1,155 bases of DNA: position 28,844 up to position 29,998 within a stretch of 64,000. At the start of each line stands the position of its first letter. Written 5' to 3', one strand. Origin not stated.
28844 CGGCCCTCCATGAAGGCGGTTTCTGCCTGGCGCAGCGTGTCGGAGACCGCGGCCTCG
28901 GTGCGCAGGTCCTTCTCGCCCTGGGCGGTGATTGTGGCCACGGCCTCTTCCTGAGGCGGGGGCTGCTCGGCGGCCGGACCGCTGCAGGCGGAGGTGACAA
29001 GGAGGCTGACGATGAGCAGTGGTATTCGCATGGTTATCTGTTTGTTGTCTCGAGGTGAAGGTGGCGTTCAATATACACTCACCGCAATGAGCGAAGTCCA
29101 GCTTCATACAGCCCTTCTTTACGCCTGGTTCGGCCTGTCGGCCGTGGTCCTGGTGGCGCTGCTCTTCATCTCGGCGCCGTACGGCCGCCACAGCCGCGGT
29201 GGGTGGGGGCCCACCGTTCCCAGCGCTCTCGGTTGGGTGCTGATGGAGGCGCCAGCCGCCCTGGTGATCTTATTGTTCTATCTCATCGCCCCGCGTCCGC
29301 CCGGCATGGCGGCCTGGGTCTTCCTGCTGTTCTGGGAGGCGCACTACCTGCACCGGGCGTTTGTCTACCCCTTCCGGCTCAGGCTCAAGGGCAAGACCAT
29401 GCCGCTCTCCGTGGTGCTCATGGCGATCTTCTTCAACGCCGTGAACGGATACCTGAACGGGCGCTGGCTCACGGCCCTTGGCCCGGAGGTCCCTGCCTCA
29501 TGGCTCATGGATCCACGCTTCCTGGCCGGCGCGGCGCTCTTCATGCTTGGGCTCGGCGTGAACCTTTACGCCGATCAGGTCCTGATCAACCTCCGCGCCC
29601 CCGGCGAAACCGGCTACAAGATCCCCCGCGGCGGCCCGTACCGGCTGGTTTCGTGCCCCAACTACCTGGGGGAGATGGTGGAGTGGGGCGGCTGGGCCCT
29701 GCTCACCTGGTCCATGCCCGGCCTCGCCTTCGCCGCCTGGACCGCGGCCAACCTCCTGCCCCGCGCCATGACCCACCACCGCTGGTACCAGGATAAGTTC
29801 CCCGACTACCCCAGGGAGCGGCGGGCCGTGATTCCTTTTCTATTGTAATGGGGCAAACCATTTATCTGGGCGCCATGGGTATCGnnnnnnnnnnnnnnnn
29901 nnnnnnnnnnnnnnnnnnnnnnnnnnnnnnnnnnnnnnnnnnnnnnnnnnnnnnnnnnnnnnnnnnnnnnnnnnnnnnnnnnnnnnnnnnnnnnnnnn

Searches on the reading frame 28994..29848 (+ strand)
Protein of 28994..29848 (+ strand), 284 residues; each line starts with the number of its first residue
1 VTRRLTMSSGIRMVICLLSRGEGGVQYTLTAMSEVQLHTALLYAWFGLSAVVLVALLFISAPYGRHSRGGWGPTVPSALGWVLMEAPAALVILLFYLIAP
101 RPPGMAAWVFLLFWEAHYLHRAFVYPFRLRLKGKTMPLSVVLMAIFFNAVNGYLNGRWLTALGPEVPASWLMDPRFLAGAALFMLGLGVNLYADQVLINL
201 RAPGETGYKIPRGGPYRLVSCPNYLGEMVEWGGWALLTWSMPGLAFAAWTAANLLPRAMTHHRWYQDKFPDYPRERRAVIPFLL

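Call 49: search_protein_families(library=pfam, proteins=[window:28994-29848:+], max_evalue=0.000001)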
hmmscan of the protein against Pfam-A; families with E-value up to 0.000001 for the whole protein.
window:28994-29848:+ (284 aa): 1 family
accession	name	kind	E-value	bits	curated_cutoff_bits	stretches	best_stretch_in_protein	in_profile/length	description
PF02544.21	Steroid_dh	-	6.4e-54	182.5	22.6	1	134-284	1-150/150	3-oxo-5-alpha-steroid 4-dehydrogenase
